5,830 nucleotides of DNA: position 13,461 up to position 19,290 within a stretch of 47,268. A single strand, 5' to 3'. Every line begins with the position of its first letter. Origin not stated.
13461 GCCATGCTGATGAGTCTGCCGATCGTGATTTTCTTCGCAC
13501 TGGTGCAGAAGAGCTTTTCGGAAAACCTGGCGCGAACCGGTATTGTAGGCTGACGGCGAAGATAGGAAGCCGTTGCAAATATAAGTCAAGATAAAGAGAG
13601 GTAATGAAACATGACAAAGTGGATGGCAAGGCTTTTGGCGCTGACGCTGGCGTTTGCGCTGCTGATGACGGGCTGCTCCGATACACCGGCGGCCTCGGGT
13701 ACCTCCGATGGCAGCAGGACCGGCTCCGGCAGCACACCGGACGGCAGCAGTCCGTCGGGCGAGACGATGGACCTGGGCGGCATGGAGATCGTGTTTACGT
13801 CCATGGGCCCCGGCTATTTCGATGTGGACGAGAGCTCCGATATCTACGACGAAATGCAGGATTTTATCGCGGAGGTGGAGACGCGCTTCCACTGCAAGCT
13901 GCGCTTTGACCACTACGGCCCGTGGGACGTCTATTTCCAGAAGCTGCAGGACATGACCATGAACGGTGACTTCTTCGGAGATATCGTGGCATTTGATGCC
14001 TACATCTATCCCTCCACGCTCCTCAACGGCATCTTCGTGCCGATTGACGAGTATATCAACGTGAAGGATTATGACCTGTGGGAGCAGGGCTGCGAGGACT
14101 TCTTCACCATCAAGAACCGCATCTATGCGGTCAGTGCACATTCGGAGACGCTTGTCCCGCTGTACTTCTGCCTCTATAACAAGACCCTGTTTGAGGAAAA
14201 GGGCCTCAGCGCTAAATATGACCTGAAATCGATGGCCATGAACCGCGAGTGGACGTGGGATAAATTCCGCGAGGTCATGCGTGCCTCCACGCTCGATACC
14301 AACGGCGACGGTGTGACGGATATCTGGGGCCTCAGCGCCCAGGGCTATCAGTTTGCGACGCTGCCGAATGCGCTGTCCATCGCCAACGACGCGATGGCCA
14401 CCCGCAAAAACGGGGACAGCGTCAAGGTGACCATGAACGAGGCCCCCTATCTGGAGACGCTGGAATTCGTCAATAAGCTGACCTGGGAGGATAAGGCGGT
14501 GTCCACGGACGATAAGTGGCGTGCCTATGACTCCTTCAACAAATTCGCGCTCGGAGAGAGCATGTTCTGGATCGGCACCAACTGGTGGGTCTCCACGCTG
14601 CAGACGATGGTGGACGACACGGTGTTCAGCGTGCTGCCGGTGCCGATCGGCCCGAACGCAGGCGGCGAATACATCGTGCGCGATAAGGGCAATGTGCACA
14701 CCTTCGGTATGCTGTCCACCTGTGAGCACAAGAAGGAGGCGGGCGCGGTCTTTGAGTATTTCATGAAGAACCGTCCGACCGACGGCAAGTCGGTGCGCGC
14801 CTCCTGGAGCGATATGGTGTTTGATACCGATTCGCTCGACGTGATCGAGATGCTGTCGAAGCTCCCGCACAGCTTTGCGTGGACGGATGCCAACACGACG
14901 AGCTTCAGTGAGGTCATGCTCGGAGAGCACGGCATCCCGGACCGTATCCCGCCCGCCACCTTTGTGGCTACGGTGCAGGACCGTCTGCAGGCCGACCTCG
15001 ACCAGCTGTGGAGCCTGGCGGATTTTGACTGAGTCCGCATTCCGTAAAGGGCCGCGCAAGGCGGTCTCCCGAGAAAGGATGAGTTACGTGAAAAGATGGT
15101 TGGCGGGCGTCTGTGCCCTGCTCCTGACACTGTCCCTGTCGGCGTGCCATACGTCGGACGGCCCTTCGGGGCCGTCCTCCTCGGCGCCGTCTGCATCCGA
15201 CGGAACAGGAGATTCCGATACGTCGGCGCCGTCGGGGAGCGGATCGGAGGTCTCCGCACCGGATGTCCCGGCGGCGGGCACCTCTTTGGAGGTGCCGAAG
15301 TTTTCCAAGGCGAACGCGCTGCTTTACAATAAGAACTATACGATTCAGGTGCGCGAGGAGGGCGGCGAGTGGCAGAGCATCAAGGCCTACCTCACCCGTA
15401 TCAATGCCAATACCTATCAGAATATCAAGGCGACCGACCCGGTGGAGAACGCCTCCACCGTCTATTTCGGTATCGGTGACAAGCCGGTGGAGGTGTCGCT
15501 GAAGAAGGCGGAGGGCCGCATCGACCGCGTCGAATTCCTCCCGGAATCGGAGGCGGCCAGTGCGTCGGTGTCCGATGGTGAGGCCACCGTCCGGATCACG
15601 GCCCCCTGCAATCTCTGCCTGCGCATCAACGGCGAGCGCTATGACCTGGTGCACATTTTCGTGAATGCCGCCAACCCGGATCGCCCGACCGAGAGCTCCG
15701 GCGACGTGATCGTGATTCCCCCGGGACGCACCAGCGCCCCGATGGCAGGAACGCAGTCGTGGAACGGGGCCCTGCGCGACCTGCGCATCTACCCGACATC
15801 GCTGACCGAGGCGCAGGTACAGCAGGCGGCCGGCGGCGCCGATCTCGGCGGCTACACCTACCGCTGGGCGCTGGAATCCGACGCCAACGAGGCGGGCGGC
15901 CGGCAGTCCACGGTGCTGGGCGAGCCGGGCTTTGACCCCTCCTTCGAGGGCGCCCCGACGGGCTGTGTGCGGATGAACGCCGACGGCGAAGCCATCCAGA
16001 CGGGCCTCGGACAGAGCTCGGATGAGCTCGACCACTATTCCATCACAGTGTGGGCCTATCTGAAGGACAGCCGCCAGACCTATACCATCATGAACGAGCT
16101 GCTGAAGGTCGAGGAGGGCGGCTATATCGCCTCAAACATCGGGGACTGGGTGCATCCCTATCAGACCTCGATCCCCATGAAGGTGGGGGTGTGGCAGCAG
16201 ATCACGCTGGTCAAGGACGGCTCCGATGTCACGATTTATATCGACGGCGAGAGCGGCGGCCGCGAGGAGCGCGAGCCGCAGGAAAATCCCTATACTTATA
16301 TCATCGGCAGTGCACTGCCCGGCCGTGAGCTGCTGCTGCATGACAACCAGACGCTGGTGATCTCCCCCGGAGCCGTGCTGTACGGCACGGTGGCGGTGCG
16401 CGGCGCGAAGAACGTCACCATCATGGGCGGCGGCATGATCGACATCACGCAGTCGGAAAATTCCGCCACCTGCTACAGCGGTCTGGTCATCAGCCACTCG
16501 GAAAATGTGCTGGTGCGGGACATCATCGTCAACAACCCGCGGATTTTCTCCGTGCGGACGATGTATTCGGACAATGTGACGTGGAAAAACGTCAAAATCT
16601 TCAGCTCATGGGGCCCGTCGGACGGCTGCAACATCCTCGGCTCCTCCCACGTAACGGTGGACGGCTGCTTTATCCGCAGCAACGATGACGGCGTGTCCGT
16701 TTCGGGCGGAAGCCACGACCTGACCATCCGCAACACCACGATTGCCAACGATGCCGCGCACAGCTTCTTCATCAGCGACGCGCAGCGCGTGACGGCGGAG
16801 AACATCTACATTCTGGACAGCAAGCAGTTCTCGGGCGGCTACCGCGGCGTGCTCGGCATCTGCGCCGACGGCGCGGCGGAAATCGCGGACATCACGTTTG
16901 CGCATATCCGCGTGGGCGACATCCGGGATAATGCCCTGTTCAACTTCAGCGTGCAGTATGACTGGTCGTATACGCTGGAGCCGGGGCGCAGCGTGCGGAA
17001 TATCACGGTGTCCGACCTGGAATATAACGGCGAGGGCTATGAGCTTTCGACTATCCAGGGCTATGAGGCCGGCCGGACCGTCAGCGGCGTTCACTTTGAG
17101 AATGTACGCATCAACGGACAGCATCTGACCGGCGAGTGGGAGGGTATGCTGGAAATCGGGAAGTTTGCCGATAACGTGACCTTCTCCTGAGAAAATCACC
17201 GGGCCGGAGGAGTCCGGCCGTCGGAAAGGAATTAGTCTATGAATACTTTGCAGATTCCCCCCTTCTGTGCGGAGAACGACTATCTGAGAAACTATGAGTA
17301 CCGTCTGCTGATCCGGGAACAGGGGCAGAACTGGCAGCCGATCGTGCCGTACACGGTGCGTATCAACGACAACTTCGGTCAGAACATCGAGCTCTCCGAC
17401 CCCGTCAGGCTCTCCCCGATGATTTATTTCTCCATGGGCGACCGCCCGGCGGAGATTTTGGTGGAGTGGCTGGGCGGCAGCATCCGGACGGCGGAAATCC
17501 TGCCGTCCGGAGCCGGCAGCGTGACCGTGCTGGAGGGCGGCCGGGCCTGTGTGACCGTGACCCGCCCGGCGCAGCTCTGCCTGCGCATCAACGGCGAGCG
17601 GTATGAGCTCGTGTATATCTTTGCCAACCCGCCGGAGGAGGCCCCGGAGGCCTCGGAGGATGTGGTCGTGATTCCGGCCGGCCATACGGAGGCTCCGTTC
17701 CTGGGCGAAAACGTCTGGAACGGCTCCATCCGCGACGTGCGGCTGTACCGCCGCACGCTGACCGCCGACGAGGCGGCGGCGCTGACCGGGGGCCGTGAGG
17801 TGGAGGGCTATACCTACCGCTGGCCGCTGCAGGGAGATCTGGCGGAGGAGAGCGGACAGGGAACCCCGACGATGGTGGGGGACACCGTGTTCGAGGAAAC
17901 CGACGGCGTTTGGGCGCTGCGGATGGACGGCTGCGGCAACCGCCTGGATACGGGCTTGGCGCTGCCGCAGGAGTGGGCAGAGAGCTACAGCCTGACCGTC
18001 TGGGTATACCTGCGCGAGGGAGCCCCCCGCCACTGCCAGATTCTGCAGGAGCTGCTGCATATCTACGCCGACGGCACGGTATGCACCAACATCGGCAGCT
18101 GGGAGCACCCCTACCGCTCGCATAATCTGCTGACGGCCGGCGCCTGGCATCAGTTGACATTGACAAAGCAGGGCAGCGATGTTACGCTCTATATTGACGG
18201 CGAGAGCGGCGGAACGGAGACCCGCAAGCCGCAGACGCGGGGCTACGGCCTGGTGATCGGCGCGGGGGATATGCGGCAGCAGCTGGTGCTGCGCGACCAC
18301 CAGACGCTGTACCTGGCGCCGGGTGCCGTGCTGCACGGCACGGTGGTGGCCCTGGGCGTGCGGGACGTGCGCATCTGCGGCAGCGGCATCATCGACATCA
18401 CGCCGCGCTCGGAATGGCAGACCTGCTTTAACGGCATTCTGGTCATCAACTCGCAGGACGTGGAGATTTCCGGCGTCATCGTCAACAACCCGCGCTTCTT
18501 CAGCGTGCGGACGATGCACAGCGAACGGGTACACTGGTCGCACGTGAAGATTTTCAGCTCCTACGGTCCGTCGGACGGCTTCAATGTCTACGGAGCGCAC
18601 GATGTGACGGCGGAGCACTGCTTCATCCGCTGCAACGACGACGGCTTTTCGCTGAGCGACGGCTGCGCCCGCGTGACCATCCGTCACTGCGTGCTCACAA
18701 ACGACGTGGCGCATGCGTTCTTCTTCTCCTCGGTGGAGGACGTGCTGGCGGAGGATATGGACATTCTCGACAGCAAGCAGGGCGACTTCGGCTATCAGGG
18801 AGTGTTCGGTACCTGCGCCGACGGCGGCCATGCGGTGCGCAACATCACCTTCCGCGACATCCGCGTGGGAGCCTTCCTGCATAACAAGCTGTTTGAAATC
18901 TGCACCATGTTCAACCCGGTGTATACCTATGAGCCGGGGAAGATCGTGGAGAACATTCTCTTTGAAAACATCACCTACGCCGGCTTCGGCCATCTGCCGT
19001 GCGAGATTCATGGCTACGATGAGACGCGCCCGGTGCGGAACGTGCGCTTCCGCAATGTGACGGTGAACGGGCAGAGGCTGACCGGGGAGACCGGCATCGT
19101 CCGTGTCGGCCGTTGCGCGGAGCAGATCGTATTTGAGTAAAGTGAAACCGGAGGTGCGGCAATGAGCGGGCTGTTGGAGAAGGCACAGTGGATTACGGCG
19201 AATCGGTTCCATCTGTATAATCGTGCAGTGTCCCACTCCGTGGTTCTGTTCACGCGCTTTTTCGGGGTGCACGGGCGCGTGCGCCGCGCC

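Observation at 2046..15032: Nine-gene sugar-ABC operon with an embedded NHL/TPR - Yip1 - DUF5696-like trio of unknown function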

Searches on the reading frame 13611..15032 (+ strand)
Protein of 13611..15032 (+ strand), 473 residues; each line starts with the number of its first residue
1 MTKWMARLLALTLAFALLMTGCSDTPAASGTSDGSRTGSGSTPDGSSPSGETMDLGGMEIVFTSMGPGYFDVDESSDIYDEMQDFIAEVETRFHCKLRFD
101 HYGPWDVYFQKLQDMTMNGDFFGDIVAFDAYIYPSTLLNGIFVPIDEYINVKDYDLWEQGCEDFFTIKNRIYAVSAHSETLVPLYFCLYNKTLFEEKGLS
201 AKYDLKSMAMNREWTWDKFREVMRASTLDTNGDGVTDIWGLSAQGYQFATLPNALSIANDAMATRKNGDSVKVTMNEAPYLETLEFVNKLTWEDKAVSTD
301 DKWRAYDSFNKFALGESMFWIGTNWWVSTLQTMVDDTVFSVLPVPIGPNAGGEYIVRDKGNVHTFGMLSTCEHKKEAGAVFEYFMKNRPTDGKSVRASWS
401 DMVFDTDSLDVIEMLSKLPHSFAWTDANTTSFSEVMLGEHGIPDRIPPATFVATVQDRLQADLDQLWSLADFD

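Call 3: search_protein_families(library=pfam, proteins=[window:13611-15032:+], max_evalue=0.01)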
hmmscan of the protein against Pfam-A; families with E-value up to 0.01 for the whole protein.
window:13611-15032:+ (473 aa): 1 family
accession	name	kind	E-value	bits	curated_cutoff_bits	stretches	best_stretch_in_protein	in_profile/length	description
PF01547.30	SBP_bac_1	-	7.7e-15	56.1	26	1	93-384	17-300/307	Bacterial extracellular solute-binding protein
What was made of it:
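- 13611..15032 (+): S2: lipoprotein solute-binding protein (lipobox LMTGC). SBP_bac_1 E 8e-15 (call 3).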

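Call 4: search_protein_families(library=ncbifam, proteins=[window:13611-15032:+], max_evalue=0.01)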
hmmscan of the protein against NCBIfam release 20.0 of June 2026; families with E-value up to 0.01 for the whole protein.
window:13611-15032:+ (473 aa): 0 families

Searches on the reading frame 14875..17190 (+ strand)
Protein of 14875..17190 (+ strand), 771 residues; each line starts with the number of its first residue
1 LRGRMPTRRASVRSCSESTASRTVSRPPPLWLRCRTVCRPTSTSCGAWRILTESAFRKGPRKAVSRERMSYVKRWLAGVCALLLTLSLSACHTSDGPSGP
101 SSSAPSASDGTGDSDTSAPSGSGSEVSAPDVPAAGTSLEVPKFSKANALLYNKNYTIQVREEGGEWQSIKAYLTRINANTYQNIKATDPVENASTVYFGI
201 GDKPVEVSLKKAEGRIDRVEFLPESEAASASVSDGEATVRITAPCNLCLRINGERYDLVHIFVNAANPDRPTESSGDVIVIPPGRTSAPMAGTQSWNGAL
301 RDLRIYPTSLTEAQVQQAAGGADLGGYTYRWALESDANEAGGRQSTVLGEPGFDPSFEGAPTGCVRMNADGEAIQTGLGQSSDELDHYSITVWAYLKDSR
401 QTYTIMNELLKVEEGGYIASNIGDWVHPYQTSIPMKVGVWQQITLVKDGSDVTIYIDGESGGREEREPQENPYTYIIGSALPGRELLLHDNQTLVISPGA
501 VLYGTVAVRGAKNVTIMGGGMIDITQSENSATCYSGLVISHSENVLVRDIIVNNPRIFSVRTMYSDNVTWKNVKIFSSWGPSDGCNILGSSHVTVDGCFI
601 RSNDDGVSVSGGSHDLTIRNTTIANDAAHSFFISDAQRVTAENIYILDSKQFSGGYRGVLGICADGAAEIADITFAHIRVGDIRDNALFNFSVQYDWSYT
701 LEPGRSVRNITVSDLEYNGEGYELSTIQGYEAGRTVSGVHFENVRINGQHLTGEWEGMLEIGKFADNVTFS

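Call 8: search_protein_families(library=pfam, proteins=[window:14875-17190:+], max_evalue=0.001)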
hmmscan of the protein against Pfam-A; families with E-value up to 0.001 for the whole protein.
window:14875-17190:+ (771 aa): 4 families
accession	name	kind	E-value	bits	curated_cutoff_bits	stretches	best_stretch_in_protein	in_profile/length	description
PF13229.12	Beta_helix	-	2.4e-11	44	25.9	1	519-647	8-135/158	Right handed beta helix region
PF13385.13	Laminin_G_3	-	6.8e-10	39.7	27.6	1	385-472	16-113/151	Concanavalin A-like lectin/glucanases superfamily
PF00295.23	Glyco_hydro_28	-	1.5e-08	34.5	22.9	1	536-748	93-308/324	Glycosyl hydrolases family 28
PF05048.19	NosD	-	3.2e-07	30.4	23.6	1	526-643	30-143/212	Periplasmic copper-binding protein (NosD)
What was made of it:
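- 15088..17190 (+): Surface lipoprotein with a Laminin_G_3 domain and a GH28-like beta-helix (lipobox LSLSAC); probable extracellular pectin/RG depolymerase. Pfam Beta_helix, Laminin_G_3 and Glyco_hydro_28 (call 8).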

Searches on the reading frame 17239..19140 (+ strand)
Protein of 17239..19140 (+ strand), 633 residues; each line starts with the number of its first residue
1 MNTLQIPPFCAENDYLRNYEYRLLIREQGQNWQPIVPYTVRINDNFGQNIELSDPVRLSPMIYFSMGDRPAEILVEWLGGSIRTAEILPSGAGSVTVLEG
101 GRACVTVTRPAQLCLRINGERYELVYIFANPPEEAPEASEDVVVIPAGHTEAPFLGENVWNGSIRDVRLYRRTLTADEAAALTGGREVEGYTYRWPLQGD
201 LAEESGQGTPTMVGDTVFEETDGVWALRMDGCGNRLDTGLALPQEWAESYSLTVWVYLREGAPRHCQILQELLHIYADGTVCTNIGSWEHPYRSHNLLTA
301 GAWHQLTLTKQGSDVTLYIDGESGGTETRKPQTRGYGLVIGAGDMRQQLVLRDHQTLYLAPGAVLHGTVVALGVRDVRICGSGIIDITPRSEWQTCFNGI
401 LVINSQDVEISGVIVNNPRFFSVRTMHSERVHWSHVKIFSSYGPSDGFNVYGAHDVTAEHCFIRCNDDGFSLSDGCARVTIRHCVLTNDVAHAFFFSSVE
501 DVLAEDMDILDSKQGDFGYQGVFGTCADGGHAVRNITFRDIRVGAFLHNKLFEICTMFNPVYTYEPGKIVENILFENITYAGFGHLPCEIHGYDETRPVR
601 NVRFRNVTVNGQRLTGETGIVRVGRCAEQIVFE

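Call 8: search_protein_families(library=pfam, proteins=[window:17239-19140:+], max_evalue=0.001)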
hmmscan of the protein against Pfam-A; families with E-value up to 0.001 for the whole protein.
window:17239-19140:+ (633 aa): 3 families
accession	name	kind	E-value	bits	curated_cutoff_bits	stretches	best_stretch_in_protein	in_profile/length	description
PF13385.13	Laminin_G_3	-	2.9e-12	47.4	27.6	1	247-343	16-124/151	Concanavalin A-like lectin/glucanases superfamily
PF13229.12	Beta_helix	-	1e-07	32.2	25.9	1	396-500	22-124/158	Right handed beta helix region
PF00295.23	Glyco_hydro_28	-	9e-05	22.2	22.9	1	400-486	94-182/324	Glycosyl hydrolases family 28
